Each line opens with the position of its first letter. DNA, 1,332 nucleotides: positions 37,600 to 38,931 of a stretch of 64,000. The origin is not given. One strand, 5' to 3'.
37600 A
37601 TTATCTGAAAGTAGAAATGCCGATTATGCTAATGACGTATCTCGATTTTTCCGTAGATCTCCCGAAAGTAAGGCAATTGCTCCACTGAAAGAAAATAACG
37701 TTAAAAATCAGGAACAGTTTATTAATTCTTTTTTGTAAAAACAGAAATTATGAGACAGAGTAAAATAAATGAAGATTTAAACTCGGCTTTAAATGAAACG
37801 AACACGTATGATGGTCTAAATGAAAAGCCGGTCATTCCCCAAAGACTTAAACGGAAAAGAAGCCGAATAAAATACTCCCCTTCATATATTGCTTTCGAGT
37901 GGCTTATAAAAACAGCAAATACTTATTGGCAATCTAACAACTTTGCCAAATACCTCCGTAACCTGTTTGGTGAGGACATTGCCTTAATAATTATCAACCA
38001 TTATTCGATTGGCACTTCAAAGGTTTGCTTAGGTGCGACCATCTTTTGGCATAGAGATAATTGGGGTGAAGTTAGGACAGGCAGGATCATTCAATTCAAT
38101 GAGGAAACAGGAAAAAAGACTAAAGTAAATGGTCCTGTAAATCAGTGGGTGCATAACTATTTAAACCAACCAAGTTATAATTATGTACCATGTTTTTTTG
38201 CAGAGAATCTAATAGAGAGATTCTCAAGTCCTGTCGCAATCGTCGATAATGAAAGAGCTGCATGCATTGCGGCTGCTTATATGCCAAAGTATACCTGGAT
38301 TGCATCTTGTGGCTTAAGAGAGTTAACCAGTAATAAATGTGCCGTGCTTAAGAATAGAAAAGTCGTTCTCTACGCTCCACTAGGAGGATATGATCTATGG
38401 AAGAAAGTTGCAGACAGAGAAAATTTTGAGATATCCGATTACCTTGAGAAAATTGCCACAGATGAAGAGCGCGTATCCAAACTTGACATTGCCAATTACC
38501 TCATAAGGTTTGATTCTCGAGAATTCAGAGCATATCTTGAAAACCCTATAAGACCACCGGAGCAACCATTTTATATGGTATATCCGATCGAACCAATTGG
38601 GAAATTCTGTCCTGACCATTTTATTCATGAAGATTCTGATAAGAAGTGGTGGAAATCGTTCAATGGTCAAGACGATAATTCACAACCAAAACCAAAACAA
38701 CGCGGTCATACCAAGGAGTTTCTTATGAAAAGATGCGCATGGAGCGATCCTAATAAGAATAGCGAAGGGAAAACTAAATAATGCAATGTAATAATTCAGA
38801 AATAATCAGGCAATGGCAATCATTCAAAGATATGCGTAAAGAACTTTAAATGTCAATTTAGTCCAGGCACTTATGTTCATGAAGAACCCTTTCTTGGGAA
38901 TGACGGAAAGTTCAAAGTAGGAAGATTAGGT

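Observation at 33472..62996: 29.5 kb integrative island inserted in tRNA-Gln(CUG), with exact 46-bp att repeats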

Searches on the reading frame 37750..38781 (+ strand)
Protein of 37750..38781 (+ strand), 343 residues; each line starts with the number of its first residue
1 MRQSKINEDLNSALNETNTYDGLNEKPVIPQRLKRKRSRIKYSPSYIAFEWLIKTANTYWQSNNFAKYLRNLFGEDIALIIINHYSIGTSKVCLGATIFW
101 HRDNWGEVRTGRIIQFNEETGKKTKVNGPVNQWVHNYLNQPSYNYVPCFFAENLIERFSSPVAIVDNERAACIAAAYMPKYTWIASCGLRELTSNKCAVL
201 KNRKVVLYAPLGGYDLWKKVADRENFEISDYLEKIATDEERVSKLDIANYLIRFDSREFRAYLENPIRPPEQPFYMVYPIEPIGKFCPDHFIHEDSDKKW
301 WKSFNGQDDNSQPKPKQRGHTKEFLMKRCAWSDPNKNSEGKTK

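Call 8: search_protein_families(library=pfam, proteins=[window:37750-38781:+], max_evalue=0.01)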
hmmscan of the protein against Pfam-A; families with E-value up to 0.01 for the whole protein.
window:37750-38781:+ (343 aa): 1 family
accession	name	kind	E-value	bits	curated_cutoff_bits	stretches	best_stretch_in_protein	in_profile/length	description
PF19898.4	DUF6371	-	4.7e-43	147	27.7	1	63-209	1-148/150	Domain of unknown function (DUF6371)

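Call 19: search_protein_families(library=ncbifam, proteins=[window:37750-38781:+], max_evalue=0.01)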
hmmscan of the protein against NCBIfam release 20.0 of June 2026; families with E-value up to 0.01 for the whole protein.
window:37750-38781:+ (343 aa): 0 families

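Call 38: search_protein_families(library=phrogs, proteins=[window:37750-38781:+], max_evalue=0.01)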
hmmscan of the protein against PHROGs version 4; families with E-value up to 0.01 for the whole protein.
window:37750-38781:+ (343 aa): 0 families

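Call 50: search_solved_structures(query=window:37750-38781:+, max_evalue=1)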
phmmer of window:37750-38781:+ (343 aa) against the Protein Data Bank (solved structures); distinct sequences matched with E-value up to 1: 44.
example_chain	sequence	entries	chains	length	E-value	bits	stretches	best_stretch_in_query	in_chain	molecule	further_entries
4m63_C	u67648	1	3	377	0.0088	18.6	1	160-229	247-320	Actin-5C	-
3b63_L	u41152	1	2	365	0.011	18.3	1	160-229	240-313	Actin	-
5adx_H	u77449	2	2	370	0.011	18.3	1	160-229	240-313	ACTIN, CYTOPLASMIC 1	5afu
8cog_F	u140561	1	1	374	0.011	18.3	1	160-229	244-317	Actin, cytoplasmic 1, N-terminally processed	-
3byh_A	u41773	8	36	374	0.011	18.3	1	160-229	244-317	Actin | Actin, cytoplasmic 1 | Actin, cytoplasmic 1, N-terminally processed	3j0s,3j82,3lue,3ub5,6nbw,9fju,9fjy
5jlh_A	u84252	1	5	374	0.011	18.3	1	160-229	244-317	Actin, cytoplasmic 2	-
12rv_A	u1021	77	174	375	0.011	18.3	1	160-229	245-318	Actin, cytoplasmic 1 | ACTB protein (Fragment) | Actin, cytoplasmic 1, N-terminally processed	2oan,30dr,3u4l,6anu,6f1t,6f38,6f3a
1hlu_A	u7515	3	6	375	0.011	18.3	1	160-229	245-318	BETA-ACTIN | Actin, cytoplasmic 1, N-terminally processed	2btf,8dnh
6tf9_jP1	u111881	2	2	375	0.011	18.3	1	160-229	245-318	Actin, cytoplasmic 1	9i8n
6cxi_A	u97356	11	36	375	0.011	18.3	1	160-229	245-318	Actin, cytoplasmic 2 | Actin gamma 1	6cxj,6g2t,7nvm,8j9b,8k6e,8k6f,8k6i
8dnf_A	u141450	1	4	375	0.011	18.3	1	160-229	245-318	Actin, cytoplasmic 2, N-terminally processed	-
9uxa_I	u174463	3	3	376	0.011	18.3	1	160-229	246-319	Actin, cytoplasmic 1, N-terminally processed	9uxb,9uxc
21vv_J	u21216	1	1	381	0.012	18.2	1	160-229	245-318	Actin, cytoplasmic 1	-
5nw4_V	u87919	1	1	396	0.012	18.2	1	160-229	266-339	beta-actin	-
8rx1_7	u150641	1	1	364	0.027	17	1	159-229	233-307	Actin b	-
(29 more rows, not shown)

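Call 54: find_homologous_proteins(query=window:37750-38781:+, max_evalue=0.00001)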
Query window:37750-38781:+ (343 aa): 42 proteins with E <= 0.00001 among 572 candidates.
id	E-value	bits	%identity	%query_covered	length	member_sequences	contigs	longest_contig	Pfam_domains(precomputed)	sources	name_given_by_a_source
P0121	4.6e-239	811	100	100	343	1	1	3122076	PF19898.5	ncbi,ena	-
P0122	2.6e-98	348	50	98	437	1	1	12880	PF22292.2,PF19898.5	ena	-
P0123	9.5e-85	303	46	98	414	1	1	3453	PF22292.2,PF19898.5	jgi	jgi:hypothetical protein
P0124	3.5e-51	193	39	78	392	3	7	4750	PF19898.5,PF21957.3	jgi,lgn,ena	-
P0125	6.0e-51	192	44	63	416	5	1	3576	PF22292.2,PF19898.5,PF21957.3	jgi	jgi:hypothetical protein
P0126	9.2e-50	188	43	58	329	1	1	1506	PF19898.5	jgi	jgi:hypothetical protein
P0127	1.6e-47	181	44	65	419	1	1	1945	PF22292.2,PF19898.5,PF21957.3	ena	-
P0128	1.7e-47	181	40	71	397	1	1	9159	PF22292.2,PF19898.5,PF21957.3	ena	-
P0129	8.9e-47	178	43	65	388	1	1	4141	PF19898.5,PF21957.3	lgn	-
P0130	1.6e-46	177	41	65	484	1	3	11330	PF22292.2,PF19898.5,PF21957.3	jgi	jgi:hypothetical protein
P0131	3.2e-46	176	42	64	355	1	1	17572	PF19898.5,PF21957.3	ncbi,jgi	jgi:hypothetical protein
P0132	8.5e-46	175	44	58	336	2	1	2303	PF19898.5,PF21957.3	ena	-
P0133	2.6e-45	173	40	72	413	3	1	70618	PF22292.2,PF19898.5,PF21957.3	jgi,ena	-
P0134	5.0e-45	172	39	71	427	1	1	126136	PF22292.2,PF19898.5,PF21957.3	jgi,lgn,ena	-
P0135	6.2e-45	172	39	65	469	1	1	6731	PF22292.2,PF19898.5,PF21957.3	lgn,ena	-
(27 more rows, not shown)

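Call 57: find_encoding_contigs(protein=P0122, flank=10000, max_places=2)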
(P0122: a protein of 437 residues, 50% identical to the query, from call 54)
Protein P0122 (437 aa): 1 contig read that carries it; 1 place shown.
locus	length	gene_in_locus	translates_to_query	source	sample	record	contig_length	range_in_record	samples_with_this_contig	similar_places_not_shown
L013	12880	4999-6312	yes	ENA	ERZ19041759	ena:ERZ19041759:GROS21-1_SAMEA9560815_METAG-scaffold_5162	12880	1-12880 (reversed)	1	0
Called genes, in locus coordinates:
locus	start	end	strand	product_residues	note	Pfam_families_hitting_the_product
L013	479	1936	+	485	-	PF17293:Arm-DNA-bind_5 (weak), PF13102:Phage_int_SAM_5, PF00589:Phage_integrase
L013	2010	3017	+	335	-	-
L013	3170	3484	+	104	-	PF12728:HTH_17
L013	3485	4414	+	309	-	-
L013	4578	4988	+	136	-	-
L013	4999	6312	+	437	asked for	PF19898:DUF6371, PF22292:DUF6965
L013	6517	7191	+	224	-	-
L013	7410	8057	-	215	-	-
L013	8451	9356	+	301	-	PF08401:ArdcN, PF18818:MPTase-PolyVal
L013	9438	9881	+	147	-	PF04002:RadC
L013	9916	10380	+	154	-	-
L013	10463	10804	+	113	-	-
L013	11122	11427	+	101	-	-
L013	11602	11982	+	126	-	-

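Call 58: find_encoding_contigs(protein=P0134, flank=10000, max_places=2)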
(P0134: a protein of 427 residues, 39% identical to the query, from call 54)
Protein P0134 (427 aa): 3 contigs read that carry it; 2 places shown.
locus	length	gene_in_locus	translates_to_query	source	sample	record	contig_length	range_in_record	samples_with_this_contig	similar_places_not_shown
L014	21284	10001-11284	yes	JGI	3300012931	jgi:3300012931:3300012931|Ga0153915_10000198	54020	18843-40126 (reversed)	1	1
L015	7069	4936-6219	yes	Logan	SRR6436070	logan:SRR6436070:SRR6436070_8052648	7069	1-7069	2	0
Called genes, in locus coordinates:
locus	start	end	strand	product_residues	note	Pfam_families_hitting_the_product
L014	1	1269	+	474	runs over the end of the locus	PF13432:TPR_16 (faint), PF14559:TPR_19 (faint), PF07676:PD40 (weak)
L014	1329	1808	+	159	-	PF24961:NfeD_membrane, PF01957:NfeD (weak)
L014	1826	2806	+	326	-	PF12127:FloA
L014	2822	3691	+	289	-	PF01048:PNP_UDP_1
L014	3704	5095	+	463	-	PF10396:TrmE_N, PF12631:MnmE_helical, PF03193:RsgA_GTPase (faint), PF00025:Arf (weak), PF00350:Dynamin_N (faint), PF01926:MMR_HSR1, PF02421:FeoB_N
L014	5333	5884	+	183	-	PF12728:HTH_17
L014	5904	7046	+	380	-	PF17293:Arm-DNA-bind_5 (weak), PF13102:Phage_int_SAM_5, PF00589:Phage_integrase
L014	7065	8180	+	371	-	-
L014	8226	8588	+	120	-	PF12728:HTH_17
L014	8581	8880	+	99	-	-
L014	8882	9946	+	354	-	PF13481:AAA_25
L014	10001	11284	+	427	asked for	PF21957:Zn_ribbon_16, PF19898:DUF6371, PF22292:DUF6965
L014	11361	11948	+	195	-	-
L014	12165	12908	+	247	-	-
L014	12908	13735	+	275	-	PF08843:AbiEii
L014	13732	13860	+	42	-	-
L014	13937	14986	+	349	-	PF01075:Glyco_transf_9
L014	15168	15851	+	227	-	PF00912:Transgly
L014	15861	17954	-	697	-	PF13448:DUF4114, PF16130:DUF4842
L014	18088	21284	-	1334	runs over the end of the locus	PF07494:Reg_prop (weak), PF08450:SGL (faint), PF07495:Y_Y_Y, PF00512:HisKA, PF02518:HATPase_c, PF00072:Response_reg, PF00165:HTH_AraC (weak), PF12833:HTH_18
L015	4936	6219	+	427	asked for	PF21957:Zn_ribbon_16, PF19898:DUF6371, PF22292:DUF6965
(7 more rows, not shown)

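Call 83: search_protein_families(library=pfam, proteins=[L013:6517-7191:+, L013:7410-8057:-, L013:2010-3017:+, L013:3485-4414:+, L014:11361-11948:+, L014:7065-8180:+, L013:10463-10804:+], max_evalue=0.01)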
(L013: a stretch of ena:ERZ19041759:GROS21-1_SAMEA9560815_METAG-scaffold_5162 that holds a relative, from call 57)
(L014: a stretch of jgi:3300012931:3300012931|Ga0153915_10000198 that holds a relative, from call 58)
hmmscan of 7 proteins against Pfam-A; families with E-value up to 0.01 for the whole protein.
L013:6517-7191:+ (224 aa): 0 families

L013:7410-8057:- (215 aa): 0 families

L013:2010-3017:+ (335 aa): 1 family
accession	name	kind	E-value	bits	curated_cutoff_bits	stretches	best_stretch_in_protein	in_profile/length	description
PF18493.6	DUF5617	-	0.008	16.8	26.3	0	33-108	7-79/90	Domain of unknown function (DUF5617)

L013:3485-4414:+ (309 aa): 0 families

L014:11361-11948:+ (195 aa): 0 families

L014:7065-8180:+ (371 aa): 0 families

L013:10463-10804:+ (113 aa): 0 families

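Call 85: search_dna_similar(query=window:37750-38781:+, collection=plasmids, mode=protein, max_rows=15)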
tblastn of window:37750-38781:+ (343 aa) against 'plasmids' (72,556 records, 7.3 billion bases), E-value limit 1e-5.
Records with a match: 11; places in all: 11; records where one place covers at least 80% of the query: 0.
Best place of each record, by identity: <60% 11.
By first word of the organism name: Bacteroides 9; Phocaeicola 1; Butyricimonas 1.
By predicted mobility (MOB-suite, as given by PLSDB): non-mobilizable 7; conjugative 4.
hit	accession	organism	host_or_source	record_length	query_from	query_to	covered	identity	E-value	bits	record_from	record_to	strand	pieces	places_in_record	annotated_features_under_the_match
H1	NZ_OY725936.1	Bacteroides finegoldii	-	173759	60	268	61%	39.9%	2e-36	146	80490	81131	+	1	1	DUF6371 domain-containing protein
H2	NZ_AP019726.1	Bacteroides uniformis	Homo sapiens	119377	60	268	61%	39.9%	4e-36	145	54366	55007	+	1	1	DUF6371 domain-containing protein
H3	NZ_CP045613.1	Bacteroides xylanisolvens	Homo sapiens,Abscess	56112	30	259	67%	31.4%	2e-29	126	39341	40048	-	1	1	DUF6371 domain-containing protein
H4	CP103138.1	Bacteroides fragilis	Homo sapiens,cell culture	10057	31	258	66%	28.0%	1e-22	106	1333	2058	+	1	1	DUF6371 domain-containing protein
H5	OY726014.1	Phocaeicola massiliensis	-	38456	31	258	66%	28.0%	1e-22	106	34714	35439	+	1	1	none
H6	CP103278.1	Bacteroides fragilis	Homo sapiens,cell culture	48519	31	258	66%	28.0%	1e-22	106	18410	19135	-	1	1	DUF6371 domain-containing protein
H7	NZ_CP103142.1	Bacteroides faecis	Homo sapiens,cell culture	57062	31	258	66%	28.0%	1e-22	106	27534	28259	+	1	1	DUF6371 domain-containing protein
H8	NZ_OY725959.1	Bacteroides finegoldii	-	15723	31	258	66%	28.0%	1e-22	106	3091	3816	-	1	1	none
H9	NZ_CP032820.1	Butyricimonas faecalis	Homo sapiens,stool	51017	63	260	58%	31.9%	2e-23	108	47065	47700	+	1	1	DUF6371 domain-containing protein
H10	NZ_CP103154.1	Bacteroides thetaiotaomicron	Homo sapiens,cell culture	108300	31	241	62%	27.1%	3e-19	96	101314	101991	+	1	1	none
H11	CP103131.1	Bacteroides ovatus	Homo sapiens,cell culture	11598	148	243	28%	32.0%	2e-6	57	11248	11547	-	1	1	none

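Call 86: search_dna_similar(query=window:37750-38781:+, collection=phages, mode=protein, max_rows=10)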
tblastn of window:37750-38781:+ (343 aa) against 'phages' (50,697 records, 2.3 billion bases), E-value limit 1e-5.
Records with a match: 6; places in all: 6; records where one place covers at least 80% of the query: 0.
Best place of each record, by identity: <60% 6.
By first word of the organism name: Bacteriophage 5; phage 1.
By host as written in the record: - 6.
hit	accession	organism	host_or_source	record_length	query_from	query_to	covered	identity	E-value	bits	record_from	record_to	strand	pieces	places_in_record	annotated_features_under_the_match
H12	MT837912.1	Bacteriophage sp.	human fecal samples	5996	35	258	65%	37.3%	3e-39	153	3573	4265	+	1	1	record has no annotation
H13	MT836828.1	Bacteriophage sp.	human fecal samples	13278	7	267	76%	29.6%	2e-26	115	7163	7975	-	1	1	record has no annotation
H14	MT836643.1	Bacteriophage sp.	human fecal samples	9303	60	256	57%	33.0%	4e-28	120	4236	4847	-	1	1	record has no annotation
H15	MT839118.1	Bacteriophage sp.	human fecal samples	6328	31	258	66%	28.0%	3e-23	106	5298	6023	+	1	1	record has no annotation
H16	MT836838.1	Bacteriophage sp.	human fecal samples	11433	63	258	57%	29.6%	3e-23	106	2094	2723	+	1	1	record has no annotation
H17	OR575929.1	phage csAssE-Sib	human gut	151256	63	249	55%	27.8%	1e-11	72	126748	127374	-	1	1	DNA primase/helicase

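Call 87: get_annotated_region(hit=H4, flank=6000)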
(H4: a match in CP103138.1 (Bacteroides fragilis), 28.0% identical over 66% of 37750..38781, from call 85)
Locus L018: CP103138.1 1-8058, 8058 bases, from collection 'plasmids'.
description: Bacteroides fragilis strain BFG-403 plasmid unnamed1, complete sequence
organism: Bacteroides fragilis (NCBI taxid 817)
taxonomy: Bacteria; Bacteroidota; Bacteroidia; Bacteroidales; Bacteroidaceae; Bacteroides; Bacteroides fragilis
host: -; source: Homo sapiens,cell culture; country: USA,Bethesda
typing (MOB-suite, as given by PLSDB): non-mobilizable
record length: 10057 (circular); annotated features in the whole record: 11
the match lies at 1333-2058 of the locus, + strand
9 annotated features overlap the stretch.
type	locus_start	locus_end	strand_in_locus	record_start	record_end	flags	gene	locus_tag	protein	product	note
CDS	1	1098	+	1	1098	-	-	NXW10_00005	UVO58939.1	AAA family ATPase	-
CDS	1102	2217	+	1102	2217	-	-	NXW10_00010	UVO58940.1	DUF6371 domain-containing protein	-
CDS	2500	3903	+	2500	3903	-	-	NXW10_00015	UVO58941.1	mobilization protein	-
CDS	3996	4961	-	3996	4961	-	-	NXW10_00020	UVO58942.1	CfxA family broad-spectrum class A beta-lactamase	-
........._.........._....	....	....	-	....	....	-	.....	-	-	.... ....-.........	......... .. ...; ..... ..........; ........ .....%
predicted_resistance_gene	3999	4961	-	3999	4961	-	cfxA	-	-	CfxA family broad-spectrum class A beta-lactamase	predicted by amrfinderplus; class BETA-LACTAM; identity 100.0%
CDS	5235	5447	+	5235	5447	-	-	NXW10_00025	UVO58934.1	hypothetical protein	-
CDS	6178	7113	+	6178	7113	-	-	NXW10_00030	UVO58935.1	helix-turn-helix domain-containing protein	-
CDS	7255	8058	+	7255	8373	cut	-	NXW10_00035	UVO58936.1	site-specific integrase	-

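Call 88: get_annotated_region(hit=H1, flank=9000)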
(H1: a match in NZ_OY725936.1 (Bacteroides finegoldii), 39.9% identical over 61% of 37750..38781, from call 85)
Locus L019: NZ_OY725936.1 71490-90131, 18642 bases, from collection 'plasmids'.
description: Bacteroides finegoldii strain Bacteroides finegoldii TSDC17.2-1.1 plasmid 34, complete sequence
organism: Bacteroides finegoldii (NCBI taxid 338188)
taxonomy: Bacteria; Bacteroidota; Bacteroidia; Bacteroidales; Bacteroidaceae; Bacteroides; Bacteroides finegoldii
host: -; source: -; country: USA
typing (MOB-suite, as given by PLSDB): non-mobilizable
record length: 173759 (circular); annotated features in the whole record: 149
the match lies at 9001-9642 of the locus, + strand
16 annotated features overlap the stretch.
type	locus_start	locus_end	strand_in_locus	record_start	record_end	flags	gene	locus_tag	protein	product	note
CDS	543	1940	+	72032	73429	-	mnmE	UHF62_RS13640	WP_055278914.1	tRNA uridine-5-carboxymethylaminomethyl(34) synthesis GTPase MnmE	GO:0006400 - tRNA modification [Evidence IEA]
CDS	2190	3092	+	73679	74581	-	-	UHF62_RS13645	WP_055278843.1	helix-turn-helix domain-containing protein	-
CDS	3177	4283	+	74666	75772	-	-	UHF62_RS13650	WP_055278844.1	site-specific integrase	GO:0015074 - DNA integration [Evidence IEA]; GO:0006310 - DNA recombination [Evidence IEA]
CDS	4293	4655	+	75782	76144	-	-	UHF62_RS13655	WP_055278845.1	hypothetical protein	-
CDS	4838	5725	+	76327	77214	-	-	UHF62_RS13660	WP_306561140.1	mobilization protein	-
CDS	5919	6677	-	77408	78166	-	-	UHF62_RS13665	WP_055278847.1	hypothetical protein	-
CDS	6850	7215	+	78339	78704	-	-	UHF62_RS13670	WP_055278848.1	helix-turn-helix domain-containing protein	-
CDS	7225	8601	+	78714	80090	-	-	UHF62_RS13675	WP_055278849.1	DUF3987 domain-containing protein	-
CDS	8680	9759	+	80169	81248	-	-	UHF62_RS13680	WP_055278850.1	DUF6371 domain-containing protein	-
CDS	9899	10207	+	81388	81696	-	-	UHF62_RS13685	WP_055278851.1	MobC family plasmid mobilization relaxosome protein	-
CDS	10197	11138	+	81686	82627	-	-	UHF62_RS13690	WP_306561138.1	relaxase/mobilization nuclease domain-containing protein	-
CDS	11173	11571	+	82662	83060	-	-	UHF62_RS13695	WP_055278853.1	hypothetical protein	-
CDS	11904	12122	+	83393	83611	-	-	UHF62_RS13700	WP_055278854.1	helix-turn-helix transcriptional regulator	-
CDS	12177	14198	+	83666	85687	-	-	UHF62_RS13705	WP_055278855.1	N-6 DNA methylase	GO:0006306 - DNA methylation [Evidence IEA]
CDS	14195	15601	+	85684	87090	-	-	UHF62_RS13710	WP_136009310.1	restriction endonuclease subunit S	GO:0006304 - DNA modification [Evidence IEA]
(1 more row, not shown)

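Call 115: predict_structure(alignment_id=A2)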
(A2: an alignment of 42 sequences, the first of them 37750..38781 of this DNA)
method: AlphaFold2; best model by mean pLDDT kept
length: 343 residues; sequences in the alignment: 42
mean_pLDDT: 79.9   pTM: 0.73
mean pLDDT of the five models: 79.9, 79.4, 78.4, 77.8, 77.5
residues with pLDDT >= 90: 199; 70-90: 37; 50-70: 42; < 50: 65
segments of 3 or more residues with pLDDT < 50: 1-8, 15-19, 276-280, 303-334, 338-343
pLDDT, mean of each block of 10 residues (from residue 1): 45 48 57 71 94 90 96 96 97 95 97 96 83 94 95 89 97 96 97 97 96 97 97 94 96 91 74 51 63 59 46 43 44 46 41
secondary structure, 60 per line:
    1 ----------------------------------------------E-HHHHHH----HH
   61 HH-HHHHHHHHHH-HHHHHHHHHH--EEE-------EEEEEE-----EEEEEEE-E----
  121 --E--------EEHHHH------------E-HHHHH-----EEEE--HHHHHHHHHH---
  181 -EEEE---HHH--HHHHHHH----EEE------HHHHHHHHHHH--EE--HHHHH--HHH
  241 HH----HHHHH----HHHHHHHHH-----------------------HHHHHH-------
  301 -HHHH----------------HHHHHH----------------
elements in order: H49-54 H59-62 H64-73 H75-84 E87-89 E97-102 E108-114 H134-137 H152-156 E162-165 H168-177 E182-185 H194-200 E205-207 H214-224 H231-235 H238-242 H247-251 H256-264 H288-293 H302-305 H322-327
